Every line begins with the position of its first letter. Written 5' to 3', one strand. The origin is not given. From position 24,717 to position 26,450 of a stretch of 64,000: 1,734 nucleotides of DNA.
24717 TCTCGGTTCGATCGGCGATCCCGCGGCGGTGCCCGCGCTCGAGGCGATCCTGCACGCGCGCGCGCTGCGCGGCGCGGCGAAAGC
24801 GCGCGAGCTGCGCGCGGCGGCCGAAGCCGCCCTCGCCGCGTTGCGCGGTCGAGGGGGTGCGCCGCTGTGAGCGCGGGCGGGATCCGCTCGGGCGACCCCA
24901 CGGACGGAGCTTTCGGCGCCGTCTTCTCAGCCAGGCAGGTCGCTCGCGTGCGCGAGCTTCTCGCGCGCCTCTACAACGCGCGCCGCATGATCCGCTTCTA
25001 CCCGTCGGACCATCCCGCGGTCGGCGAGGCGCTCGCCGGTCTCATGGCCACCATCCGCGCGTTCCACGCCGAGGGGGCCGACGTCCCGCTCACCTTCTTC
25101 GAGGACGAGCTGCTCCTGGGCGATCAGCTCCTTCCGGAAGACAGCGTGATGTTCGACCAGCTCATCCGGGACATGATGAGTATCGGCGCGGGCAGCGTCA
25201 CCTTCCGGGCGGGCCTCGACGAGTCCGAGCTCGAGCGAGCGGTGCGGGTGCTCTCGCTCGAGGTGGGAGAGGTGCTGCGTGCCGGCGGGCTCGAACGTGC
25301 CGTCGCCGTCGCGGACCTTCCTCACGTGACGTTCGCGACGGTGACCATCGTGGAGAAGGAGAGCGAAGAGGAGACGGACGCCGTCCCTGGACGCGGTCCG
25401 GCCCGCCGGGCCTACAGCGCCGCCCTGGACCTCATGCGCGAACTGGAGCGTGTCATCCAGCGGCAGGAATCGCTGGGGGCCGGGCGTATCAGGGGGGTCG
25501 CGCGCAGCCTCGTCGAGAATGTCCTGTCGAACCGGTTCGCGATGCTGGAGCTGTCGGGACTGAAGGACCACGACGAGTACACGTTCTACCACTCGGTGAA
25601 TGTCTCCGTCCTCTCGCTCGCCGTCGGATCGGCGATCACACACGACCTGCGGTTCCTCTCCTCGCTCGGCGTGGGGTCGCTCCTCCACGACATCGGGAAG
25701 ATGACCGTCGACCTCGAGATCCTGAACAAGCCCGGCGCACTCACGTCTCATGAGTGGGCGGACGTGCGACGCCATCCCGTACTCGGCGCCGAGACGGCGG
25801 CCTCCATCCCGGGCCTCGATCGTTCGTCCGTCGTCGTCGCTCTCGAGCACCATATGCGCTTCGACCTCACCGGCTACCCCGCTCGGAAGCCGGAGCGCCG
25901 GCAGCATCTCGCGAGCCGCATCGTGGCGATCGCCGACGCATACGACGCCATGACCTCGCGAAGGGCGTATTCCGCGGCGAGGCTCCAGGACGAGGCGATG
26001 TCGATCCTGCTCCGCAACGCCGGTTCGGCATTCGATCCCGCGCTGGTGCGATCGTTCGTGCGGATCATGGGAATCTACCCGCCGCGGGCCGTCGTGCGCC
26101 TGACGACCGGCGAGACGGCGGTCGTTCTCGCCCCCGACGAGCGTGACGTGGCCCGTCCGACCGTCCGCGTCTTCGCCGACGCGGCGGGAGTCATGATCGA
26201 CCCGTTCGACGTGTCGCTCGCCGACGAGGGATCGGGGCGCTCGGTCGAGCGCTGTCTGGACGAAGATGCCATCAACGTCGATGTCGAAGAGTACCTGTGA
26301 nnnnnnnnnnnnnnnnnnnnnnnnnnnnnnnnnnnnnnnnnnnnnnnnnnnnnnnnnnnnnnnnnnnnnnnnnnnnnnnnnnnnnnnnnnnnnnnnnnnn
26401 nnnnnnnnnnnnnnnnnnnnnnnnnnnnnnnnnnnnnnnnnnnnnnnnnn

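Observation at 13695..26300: Two paralogous HEAT-repeat + HD-GYP gene pairs whose four proteins share one uncharacterised N-terminal domain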

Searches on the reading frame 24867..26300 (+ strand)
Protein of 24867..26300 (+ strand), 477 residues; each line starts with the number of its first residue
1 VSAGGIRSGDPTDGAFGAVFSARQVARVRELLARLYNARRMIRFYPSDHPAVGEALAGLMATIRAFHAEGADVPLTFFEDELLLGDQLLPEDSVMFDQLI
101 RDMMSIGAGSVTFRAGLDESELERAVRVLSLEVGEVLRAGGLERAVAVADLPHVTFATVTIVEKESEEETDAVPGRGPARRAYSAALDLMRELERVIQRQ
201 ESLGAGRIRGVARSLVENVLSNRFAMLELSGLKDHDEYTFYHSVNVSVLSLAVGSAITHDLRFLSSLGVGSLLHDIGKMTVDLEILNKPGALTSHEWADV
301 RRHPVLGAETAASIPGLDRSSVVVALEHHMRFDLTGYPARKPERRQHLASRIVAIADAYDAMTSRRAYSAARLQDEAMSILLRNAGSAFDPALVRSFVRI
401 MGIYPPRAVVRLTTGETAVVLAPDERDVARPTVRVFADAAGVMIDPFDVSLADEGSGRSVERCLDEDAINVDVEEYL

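Call 3: search_protein_families(library=pfam, proteins=[window:24867-26300:+], max_evalue=1)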
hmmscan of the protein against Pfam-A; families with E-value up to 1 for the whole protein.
window:24867-26300:+ (477 aa): 2 families
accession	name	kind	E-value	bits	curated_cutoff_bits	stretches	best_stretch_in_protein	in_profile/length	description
PF13487.12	HD_5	-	2.1e-19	70.3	27.2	1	232-393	7-170/170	HD domain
PF01966.28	HD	-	1.2e-12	48.5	22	1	239-362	1-116/116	HD domain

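Call 4: search_protein_families(library=ncbifam, proteins=[window:24867-26300:+], max_evalue=1)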
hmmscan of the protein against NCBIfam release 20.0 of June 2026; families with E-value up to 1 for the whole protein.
window:24867-26300:+ (477 aa): 4 families
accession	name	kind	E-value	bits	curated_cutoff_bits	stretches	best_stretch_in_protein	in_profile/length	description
NF053512.1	nitric_RR_NosR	exception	1.8e-19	70.1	400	1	241-404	194-357/422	response regulator c-di-GMP phosphodiesterase, NosR family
TIGR00277.1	HDIG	domain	0.00014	21.7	27.6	1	237-328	3-81/84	HDIG domain-containing metalloprotein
NF041494.1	MobH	equivalog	0.039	12.9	200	1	269-299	106-133/340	MobH family relaxase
TIGR02578.2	cas_TM1811_Csm1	equivalog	0.097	11.3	170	1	269-371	6-87/753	type III-A CRISPR-associated protein Cas10/Csm1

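Call 11: find_encoding_contigs(protein=window:24867-26300:+, flank=10000, max_places=4)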
Protein window:24867-26300:+ (477 aa): 2 contigs read that carry it; 1 place shown.
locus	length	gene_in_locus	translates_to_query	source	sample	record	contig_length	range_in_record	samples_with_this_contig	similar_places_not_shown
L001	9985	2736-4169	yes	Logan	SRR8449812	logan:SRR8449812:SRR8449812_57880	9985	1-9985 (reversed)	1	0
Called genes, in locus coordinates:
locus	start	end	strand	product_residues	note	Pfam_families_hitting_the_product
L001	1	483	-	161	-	?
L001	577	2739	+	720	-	PF13646:HEAT_2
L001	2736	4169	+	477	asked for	PF13487:HD_5, PF01966:HD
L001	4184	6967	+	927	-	PF03699:UPF0182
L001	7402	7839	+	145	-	PF03330:DPBB_1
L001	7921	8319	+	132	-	PF07332:Phage_holin_3_6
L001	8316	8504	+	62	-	-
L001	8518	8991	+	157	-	PF18921:Cyanophycin_syn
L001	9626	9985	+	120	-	?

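Call 21: search_solved_structures(query=window:24867-26300:+, max_evalue=0.001, show_alignments=2)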
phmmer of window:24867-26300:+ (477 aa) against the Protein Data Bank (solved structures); distinct sequences matched with E-value up to 0.001: 6.
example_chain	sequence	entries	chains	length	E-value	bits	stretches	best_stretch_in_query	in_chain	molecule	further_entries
4r8z_A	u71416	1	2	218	1.4e-19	73.9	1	265-404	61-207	Cyclic di-GMP phosphodiesterase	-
4mcw_A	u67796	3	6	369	1.8e-18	70.2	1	237-399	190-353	Metal dependent phosphohydrolase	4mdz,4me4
5z7c_A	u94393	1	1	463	2.7e-18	69.6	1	237-405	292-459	3'3'-cGAMP-specific phosphodiesterase 3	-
9rbz_A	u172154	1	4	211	1.5e-12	50.7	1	234-402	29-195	HD domain/sensory box protein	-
9rc0_A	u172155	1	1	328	4.8e-12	49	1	235-402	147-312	HD domain/sensory box protein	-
3tm8_A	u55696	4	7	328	3e-08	36.5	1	161-365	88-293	Uncharacterized protein | Uncharacterized protein Bd1817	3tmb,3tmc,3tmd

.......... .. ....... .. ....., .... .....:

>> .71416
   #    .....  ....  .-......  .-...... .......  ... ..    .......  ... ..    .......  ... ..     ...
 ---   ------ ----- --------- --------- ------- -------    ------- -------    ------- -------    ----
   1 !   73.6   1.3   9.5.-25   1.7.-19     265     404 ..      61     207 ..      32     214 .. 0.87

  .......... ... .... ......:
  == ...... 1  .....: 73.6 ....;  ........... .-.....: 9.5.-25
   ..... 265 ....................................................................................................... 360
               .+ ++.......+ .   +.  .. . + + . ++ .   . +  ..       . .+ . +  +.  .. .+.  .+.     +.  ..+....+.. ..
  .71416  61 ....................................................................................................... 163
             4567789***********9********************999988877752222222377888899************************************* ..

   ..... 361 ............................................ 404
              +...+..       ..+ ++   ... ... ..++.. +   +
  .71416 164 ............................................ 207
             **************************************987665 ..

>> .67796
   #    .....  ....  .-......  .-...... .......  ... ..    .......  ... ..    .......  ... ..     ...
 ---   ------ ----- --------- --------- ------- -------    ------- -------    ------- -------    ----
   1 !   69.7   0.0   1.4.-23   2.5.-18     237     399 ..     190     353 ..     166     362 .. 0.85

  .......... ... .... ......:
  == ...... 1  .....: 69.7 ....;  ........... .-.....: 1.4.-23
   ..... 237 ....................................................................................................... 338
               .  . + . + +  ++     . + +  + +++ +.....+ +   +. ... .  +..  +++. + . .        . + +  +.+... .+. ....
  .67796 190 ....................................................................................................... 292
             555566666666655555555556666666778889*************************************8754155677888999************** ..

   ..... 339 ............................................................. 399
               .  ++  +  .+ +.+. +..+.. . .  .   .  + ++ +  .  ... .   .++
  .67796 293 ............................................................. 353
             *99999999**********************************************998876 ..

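Call 87: search_protein_families(library=padloc, proteins=[window:24867-26300:+], max_evalue=0.01)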
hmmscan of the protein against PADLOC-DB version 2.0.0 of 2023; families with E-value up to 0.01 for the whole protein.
window:24867-26300:+ (477 aa): 2 families
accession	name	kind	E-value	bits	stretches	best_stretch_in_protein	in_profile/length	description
PDLC01293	Cas10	-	0.0019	15.2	1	269-364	3-75/577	CAS-III; effector_LS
PDLC01254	Cas3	-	0.0062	14.8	1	242-347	12-106/164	CAS-I; effector_G3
